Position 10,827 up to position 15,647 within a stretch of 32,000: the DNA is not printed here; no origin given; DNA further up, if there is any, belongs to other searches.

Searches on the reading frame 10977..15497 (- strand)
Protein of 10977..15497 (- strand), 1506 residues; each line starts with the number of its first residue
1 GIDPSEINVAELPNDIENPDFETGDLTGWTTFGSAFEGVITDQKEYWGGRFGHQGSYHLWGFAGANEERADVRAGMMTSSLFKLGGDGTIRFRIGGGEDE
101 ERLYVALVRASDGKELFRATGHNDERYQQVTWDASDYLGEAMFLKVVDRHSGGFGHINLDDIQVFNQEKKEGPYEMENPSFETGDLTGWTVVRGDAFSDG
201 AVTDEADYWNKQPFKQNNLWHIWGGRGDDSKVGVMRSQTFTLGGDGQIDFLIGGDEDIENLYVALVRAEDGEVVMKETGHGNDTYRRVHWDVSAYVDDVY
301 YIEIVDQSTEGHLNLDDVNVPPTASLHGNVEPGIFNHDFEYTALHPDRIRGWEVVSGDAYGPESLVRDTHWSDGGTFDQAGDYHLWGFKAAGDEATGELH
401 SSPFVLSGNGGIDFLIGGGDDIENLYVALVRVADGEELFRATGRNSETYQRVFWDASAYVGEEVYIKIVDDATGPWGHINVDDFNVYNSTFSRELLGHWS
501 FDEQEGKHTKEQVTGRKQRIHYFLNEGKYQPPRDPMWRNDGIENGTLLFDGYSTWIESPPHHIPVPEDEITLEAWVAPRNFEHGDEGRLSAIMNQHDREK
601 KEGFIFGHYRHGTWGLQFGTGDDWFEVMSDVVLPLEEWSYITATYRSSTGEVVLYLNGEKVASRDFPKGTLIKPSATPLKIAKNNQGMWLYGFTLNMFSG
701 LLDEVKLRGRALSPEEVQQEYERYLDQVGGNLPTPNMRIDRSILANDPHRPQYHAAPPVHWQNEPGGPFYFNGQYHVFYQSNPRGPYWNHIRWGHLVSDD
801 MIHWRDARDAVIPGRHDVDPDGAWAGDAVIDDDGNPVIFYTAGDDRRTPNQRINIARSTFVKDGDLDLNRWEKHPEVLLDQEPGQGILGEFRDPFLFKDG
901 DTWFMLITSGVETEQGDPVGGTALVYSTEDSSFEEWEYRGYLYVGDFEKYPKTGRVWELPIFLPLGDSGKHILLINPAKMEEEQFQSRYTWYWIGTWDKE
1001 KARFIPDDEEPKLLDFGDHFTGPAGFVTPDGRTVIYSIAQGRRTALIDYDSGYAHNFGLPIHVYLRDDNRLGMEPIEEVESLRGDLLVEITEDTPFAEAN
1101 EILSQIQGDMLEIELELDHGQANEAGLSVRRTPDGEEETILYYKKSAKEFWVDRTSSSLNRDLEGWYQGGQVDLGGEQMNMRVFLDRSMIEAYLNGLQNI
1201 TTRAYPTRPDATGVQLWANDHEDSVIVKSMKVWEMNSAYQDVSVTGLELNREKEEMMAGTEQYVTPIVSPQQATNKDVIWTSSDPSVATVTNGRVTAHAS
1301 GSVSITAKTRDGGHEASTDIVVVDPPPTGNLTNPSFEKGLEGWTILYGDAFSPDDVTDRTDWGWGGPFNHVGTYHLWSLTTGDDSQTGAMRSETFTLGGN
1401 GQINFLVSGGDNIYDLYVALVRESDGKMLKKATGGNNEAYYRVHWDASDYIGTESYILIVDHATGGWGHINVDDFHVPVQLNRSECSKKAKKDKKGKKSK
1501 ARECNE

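Call 29: find_homologous_proteins(query=window:10977-15497:-)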
Query window:10977-15497:- (1506 aa): 667 proteins with E <= 0.001 among 8000 candidates; the best 120 are listed.
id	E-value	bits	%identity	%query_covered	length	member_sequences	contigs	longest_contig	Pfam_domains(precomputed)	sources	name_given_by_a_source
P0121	0.0e+0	3692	100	100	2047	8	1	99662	PF08244.20,PF22847.3,PF00251.27,PF13385.14,PF02368.25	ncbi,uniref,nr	ncbi:hypothetical protein E2L07_03750 [Halalkalibacterium halodurans]|uniref:GH32 C-terminal domain-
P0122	0.0e+0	3037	81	98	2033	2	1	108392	PF08244.20,PF22847.3,PF00251.27,PF13385.14,PF02368.25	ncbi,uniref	ncbi:GH32 C-terminal domain-containing protein [Halalkalibacter flavus]|uniref:GH32 C-terminal domai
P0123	0.0e+0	2451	65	87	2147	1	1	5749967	PF08244.20,PF00251.27,PF13385.14,PF02368.25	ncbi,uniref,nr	ncbi:GH32 C-terminal domain-containing protein [Paenibacillus beijingensis]|uniref:GH32 C-terminal d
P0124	0.0e+0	2409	69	87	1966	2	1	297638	PF08244.20,PF00251.27,PF13385.14,PF02368.25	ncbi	-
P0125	0.0e+0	2400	64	87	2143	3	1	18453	PF08244.20,PF00251.27,PF13385.14,PF02368.25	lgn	-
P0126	0.0e+0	2379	63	87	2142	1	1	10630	PF08244.20,PF00251.27,PF13385.14,PF02368.25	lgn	-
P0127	0.0e+0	2379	64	87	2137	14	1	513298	PF08244.20,PF00251.27,PF02368.25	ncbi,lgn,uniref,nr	ncbi:GH32 C-terminal domain-containing protein [Paenibacillus prosopidis]|uniref:Sucrose-6-phosphate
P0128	0.0e+0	2371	67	87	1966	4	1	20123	PF08244.20,PF00251.27,PF13385.14,PF02368.25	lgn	-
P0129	0.0e+0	2321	62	88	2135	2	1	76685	PF08244.20,PF00251.27,PF13385.14,PF02368.25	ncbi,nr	ncbi:GH32 C-terminal domain-containing protein [Paenibacillus phytorum]|nr:GH32 C-terminal domain-co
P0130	0.0e+0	2321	66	87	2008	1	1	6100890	PF08244.20,PF00251.27,PF13385.14,PF02368.25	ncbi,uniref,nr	ncbi:GH32 C-terminal domain-containing protein [Paenibacillus sp. sptzw28]|uniref:GH32 C-terminal do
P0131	0.0e+0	2320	66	87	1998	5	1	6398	PF08244.20,PF00251.27,PF13385.14,PF02368.25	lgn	-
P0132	0.0e+0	2306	65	87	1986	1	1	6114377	PF08244.20,PF00251.27,PF13385.14,PF02368.25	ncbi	ncbi:GH32 C-terminal domain-containing protein [Paenibacillus tarimensis]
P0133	0.0e+0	2302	62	87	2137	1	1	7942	PF08244.20,PF00251.27,PF02368.25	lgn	-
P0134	0.0e+0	2297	61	87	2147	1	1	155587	PF08244.20,PF22847.3,PF00251.27,PF02368.25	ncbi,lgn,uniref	ncbi:GH32 C-terminal domain-containing protein [Cohnella sp.]|uniref:GH32 C-terminal domain-containi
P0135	0.0e+0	2291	65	87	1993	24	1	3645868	PF08244.20,PF00251.27,PF13385.14,PF02368.25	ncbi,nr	ncbi:sucrose-6-phosphate hydrolase SacC (GH32 family) [Bacillus sp. es.036]|nr:sucrose-6-phosphate h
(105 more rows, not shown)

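Call 37: find_homologous_proteins(query=A1)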
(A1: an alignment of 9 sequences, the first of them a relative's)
Query A1 (9 sequences) (1347 aa, profile of the alignment): 571 proteins with E <= 0.001 among 8000 candidates; the best 120 are listed.
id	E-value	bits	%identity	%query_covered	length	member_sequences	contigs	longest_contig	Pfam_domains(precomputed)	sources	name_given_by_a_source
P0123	0.0e+0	3093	77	100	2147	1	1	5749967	PF08244.20,PF00251.27,PF13385.14,PF02368.25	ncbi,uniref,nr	ncbi:GH32 C-terminal domain-containing protein [Paenibacillus beijingensis]|uniref:GH32 C-terminal d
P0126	0.0e+0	3060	80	99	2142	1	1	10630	PF08244.20,PF00251.27,PF13385.14,PF02368.25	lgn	-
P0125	0.0e+0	3026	77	99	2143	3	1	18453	PF08244.20,PF00251.27,PF13385.14,PF02368.25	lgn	-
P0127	0.0e+0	2941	72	100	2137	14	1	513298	PF08244.20,PF00251.27,PF02368.25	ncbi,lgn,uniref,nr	ncbi:GH32 C-terminal domain-containing protein [Paenibacillus prosopidis]|uniref:Sucrose-6-phosphate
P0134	0.0e+0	2920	74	99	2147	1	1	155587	PF08244.20,PF22847.3,PF00251.27,PF02368.25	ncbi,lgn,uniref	ncbi:GH32 C-terminal domain-containing protein [Cohnella sp.]|uniref:GH32 C-terminal domain-containi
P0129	0.0e+0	2902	75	99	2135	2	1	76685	PF08244.20,PF00251.27,PF13385.14,PF02368.25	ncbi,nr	ncbi:GH32 C-terminal domain-containing protein [Paenibacillus phytorum]|nr:GH32 C-terminal domain-co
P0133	0.0e+0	2873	71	100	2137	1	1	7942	PF08244.20,PF00251.27,PF02368.25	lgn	-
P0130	0.0e+0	2864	76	100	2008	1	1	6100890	PF08244.20,PF00251.27,PF13385.14,PF02368.25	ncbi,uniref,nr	ncbi:GH32 C-terminal domain-containing protein [Paenibacillus sp. sptzw28]|uniref:GH32 C-terminal do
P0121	0.0e+0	2839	63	97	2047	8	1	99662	PF08244.20,PF22847.3,PF00251.27,PF13385.14,PF02368.25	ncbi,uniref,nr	ncbi:hypothetical protein E2L07_03750 [Halalkalibacterium halodurans]|uniref:GH32 C-terminal domain-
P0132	0.0e+0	2827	75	100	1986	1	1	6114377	PF08244.20,PF00251.27,PF13385.14,PF02368.25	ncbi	ncbi:GH32 C-terminal domain-containing protein [Paenibacillus tarimensis]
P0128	0.0e+0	2818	67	97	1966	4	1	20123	PF08244.20,PF00251.27,PF13385.14,PF02368.25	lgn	-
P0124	0.0e+0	2815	72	97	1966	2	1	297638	PF08244.20,PF00251.27,PF13385.14,PF02368.25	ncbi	-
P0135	0.0e+0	2752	63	99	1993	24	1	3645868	PF08244.20,PF00251.27,PF13385.14,PF02368.25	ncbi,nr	ncbi:sucrose-6-phosphate hydrolase SacC (GH32 family) [Bacillus sp. es.036]|nr:sucrose-6-phosphate h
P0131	0.0e+0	2751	66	97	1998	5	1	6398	PF08244.20,PF00251.27,PF13385.14,PF02368.25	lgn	-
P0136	0.0e+0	2739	65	97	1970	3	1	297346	PF08244.20,PF00251.27,PF13385.14,PF02368.25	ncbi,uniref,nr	ncbi:GH32 C-terminal domain-containing protein [Guptibacillus hwajinpoensis]|uniref:GH32 C-terminal 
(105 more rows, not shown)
